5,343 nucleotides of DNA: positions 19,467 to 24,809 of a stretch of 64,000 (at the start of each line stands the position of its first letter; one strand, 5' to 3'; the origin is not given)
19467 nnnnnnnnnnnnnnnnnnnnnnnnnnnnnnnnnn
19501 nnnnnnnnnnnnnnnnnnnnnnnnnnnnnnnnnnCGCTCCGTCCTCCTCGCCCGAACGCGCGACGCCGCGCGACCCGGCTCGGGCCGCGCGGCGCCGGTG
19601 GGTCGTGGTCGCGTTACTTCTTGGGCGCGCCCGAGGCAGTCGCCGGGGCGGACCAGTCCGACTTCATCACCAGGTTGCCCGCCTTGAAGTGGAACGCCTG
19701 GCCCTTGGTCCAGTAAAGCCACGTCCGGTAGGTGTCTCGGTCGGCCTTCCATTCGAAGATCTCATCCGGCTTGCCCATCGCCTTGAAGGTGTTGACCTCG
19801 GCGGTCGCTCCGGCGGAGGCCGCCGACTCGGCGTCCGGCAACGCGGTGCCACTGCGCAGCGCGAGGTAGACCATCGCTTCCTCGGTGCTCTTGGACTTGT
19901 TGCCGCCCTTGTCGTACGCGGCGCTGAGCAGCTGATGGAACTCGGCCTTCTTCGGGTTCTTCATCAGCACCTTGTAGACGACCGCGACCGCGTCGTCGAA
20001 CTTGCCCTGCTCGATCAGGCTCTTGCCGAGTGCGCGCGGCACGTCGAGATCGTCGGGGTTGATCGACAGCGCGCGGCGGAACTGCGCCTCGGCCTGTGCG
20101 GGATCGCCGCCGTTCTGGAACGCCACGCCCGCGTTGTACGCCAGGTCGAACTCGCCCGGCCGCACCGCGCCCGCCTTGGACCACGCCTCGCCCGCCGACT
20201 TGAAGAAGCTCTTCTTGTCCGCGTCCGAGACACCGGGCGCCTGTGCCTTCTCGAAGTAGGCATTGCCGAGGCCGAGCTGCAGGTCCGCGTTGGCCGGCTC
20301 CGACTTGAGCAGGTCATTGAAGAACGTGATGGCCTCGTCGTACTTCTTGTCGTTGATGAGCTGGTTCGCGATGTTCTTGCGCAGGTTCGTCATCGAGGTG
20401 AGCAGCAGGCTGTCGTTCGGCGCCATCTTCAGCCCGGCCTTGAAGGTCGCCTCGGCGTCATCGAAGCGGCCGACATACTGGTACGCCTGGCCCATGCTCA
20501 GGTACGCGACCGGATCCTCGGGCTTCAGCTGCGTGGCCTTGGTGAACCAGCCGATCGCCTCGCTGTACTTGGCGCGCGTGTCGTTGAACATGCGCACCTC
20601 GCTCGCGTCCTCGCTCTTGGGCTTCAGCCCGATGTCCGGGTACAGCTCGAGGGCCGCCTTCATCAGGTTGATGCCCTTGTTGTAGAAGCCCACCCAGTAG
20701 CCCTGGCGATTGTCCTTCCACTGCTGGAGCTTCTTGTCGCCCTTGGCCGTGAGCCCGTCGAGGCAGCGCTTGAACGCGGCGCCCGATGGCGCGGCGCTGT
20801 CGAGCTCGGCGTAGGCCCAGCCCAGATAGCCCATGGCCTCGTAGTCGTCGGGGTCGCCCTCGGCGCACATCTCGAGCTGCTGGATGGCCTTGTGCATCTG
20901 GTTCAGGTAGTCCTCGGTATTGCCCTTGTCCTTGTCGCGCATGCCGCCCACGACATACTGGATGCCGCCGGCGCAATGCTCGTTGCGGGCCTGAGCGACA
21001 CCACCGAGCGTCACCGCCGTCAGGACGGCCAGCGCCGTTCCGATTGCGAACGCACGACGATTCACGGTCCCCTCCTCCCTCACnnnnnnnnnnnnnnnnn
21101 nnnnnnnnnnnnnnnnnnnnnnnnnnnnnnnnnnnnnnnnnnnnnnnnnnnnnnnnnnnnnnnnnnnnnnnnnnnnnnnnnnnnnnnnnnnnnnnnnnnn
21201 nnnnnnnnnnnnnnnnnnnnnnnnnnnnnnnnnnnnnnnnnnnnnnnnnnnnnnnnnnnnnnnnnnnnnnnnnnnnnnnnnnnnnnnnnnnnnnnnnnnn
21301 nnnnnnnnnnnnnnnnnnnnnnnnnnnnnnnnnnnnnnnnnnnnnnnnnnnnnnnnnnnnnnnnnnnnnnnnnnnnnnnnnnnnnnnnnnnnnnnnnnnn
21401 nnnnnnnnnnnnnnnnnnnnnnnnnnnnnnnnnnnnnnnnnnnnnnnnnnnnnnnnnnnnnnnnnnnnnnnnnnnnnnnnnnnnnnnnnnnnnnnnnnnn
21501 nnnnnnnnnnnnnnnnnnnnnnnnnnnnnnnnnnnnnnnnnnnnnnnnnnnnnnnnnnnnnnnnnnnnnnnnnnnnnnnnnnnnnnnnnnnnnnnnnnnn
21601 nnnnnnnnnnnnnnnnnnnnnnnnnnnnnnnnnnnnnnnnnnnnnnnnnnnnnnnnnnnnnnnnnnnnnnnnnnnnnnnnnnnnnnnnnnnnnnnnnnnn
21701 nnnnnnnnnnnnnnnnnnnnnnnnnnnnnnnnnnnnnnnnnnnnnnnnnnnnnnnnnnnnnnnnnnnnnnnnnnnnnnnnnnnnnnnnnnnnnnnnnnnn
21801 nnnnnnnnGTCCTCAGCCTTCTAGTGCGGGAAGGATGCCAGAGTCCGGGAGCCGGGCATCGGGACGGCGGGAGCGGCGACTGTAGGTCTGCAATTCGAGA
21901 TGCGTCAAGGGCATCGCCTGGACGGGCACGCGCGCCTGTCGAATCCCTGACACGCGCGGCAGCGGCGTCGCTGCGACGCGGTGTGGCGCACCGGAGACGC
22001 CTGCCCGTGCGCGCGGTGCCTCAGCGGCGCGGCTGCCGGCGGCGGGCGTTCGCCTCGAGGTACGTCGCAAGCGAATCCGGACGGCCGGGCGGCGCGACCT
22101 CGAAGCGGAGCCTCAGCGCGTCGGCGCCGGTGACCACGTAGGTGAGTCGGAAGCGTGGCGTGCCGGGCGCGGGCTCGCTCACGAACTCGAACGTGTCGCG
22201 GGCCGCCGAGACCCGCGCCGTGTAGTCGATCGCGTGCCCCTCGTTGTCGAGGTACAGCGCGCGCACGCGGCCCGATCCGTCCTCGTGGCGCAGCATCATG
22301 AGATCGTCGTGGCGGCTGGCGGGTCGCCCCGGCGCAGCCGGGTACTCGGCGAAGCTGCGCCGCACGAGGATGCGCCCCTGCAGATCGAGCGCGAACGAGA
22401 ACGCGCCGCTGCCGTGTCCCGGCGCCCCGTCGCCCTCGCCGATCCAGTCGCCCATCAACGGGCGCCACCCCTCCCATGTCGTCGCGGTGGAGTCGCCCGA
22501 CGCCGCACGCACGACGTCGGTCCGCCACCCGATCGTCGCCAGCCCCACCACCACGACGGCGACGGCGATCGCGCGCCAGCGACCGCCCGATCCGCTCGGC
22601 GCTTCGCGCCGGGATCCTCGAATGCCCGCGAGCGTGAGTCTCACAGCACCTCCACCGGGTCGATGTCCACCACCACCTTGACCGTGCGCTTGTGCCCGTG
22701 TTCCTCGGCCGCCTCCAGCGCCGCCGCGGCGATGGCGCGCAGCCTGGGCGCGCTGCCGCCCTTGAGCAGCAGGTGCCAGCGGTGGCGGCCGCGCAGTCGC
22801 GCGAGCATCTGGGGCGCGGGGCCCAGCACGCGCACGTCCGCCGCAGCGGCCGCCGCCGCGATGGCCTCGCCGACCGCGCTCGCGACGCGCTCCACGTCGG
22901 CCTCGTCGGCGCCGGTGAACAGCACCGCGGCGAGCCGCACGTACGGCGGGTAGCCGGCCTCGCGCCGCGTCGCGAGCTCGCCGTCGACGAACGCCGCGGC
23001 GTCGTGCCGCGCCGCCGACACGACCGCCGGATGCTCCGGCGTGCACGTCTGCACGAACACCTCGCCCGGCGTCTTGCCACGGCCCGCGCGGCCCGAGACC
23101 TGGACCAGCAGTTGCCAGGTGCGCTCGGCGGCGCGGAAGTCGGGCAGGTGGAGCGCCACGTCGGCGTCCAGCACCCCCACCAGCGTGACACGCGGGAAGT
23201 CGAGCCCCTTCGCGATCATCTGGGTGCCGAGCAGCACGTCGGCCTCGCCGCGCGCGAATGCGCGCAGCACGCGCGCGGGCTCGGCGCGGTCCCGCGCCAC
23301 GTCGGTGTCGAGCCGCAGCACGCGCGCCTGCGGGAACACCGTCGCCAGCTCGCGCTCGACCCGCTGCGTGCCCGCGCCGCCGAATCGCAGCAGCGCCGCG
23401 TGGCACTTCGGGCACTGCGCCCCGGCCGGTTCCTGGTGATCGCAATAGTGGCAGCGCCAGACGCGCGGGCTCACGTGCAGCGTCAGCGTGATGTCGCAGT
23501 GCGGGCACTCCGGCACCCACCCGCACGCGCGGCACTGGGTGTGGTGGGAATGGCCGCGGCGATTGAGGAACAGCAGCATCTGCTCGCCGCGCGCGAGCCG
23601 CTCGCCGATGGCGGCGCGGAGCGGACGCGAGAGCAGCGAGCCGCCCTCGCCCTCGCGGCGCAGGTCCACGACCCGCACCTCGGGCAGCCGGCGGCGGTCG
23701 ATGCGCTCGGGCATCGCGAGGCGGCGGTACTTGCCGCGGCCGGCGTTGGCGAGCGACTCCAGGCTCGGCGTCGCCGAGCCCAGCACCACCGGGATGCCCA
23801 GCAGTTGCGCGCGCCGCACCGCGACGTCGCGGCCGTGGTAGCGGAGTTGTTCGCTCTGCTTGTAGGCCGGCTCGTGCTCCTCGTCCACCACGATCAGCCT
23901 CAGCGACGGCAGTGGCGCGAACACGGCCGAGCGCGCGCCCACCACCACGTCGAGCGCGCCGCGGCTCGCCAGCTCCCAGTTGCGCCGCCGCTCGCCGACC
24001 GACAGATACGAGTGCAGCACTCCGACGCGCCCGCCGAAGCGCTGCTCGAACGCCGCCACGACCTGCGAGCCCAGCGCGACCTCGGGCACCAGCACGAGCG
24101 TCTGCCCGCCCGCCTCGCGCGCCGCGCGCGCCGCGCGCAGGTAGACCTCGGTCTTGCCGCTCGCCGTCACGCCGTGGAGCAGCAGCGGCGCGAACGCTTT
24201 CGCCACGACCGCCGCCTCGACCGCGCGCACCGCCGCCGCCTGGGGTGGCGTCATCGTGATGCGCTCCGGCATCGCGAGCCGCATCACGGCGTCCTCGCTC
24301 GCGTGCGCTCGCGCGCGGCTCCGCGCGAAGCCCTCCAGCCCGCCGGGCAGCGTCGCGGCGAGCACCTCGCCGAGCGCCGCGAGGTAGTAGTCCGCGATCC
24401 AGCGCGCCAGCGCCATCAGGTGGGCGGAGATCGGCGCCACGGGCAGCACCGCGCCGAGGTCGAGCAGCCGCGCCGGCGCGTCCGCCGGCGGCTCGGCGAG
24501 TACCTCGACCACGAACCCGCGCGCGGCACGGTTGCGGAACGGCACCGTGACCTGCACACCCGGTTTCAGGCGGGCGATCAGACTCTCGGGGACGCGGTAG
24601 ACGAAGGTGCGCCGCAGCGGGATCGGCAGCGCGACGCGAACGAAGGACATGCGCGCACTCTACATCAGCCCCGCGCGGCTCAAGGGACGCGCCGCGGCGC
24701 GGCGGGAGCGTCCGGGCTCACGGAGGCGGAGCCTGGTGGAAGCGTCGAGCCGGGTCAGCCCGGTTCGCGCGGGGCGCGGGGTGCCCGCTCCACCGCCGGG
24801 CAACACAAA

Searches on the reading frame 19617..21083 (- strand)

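Call 19: search_protein_families(library=pfam, proteins=[window:19617-21083:-], max_evalue=0.0001)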
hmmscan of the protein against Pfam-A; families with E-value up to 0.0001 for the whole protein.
window:19617-21083:- (489 aa): 21 families
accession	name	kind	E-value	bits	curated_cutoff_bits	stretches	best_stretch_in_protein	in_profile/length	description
PF14559.12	TPR_19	-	8.5e-29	100.1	25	3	326-387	5-66/68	Tetratricopeptide repeat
PF13428.12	TPR_14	-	2.9e-22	77.3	23.5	0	191-228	1-38/44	Tetratricopeptide repeat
PF07719.23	TPR_2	-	7.9e-21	72.8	27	0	314-345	3-34/34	Tetratricopeptide repeat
PF00515.34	TPR_1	-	1.2e-18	66.5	27.8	0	192-224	2-34/34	Tetratricopeptide repeat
PF13432.12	TPR_16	-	1.3e-18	67.6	32.7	0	246-278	11-43/65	Tetratricopeptide repeat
PF13414.12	TPR_11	-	2e-16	59.9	26.8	1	172-202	9-39/42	TPR repeat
PF13431.12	TPR_17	-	2.7e-16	58.8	24.4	0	180-211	2-33/34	Tetratricopeptide repeat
PF13181.12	TPR_8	-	1.1e-15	56.8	25.7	0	193-224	3-34/34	Tetratricopeptide repeat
PF13424.12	TPR_12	-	8.4e-12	45.6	30.1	0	193-223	5-40/77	Tetratricopeptide repeat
PF13176.12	TPR_7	-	7.5e-10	38.6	27.9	0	193-224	1-34/36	Tetratricopeptide repeat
PF13174.12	TPR_6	-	6.4e-08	33.2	26.3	0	316-344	4-32/33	Tetratricopeptide repeat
PF23914.1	TPR_CcmH_CycH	-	9.8e-08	32.4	42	0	295-378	67-153/158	Cytochrome c-type biogenesis protein H TPR domain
PF13371.12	TPR_9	-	1.5e-07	31.7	35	0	307-350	24-67/73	Tetratricopeptide repeat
PF24575.1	TPR_Slam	-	7e-07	30.1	35.2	0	315-365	50-100/104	Surface lipoprotein assembly modifier, N-terminal TPR repeats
PF12895.13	ANAPC3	-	9.6e-07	29.4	27.2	0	171-215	37-80/82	Anaphase-promoting complex, cyclosome, subunit 3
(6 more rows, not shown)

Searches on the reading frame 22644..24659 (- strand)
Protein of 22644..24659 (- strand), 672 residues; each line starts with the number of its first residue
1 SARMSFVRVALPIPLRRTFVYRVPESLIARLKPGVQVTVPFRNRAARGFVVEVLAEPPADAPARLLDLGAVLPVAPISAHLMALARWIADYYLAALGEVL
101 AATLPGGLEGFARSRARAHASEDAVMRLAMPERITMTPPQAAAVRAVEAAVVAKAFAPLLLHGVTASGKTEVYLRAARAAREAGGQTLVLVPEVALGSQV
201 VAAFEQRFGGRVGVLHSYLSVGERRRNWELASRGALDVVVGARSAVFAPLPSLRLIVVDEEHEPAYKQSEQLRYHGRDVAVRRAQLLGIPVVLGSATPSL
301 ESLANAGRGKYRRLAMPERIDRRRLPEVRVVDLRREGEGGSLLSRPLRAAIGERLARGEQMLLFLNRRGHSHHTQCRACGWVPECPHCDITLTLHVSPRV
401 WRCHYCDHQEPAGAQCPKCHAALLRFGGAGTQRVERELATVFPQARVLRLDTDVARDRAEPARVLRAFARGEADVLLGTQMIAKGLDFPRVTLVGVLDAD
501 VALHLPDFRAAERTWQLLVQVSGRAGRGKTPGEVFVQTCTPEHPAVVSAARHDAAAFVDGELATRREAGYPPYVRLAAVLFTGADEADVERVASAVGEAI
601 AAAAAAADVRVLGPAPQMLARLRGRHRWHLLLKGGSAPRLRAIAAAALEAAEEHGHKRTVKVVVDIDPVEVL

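Call 11: search_protein_families(library=pfam, proteins=[window:22644-24659:-], max_evalue=0.00001)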
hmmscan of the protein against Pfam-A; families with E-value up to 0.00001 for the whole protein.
window:22644-24659:- (672 aa): 6 families
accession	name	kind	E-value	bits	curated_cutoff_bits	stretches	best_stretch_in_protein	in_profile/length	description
PF17764.6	PriA_3primeBD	-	3.3e-22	78.6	22.7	1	8-105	1-96/96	3'DNA-binding domain (3'BD)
PF18074.6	PriA_C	-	3e-21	76.5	26.9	1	572-668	1-95/95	Primosomal protein N C-terminal domain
PF00270.35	DEAD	-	4.5e-17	62.7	26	1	139-303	3-164/167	DEAD/DEAH box helicase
PF00271.37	Helicase_C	-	1.6e-11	44.9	23.5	1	445-528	40-109/110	Helicase conserved C-terminal domain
PF04851.21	ResIII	-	3.5e-10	40.5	22.5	1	134-272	2-146/164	Type III restriction enzyme, res subunit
PF18319.7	Zn_ribbon_PriA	-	1.3e-09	38.3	26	1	385-411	1-27/27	PriA DNA helicase Cys-rich region (CRR) domain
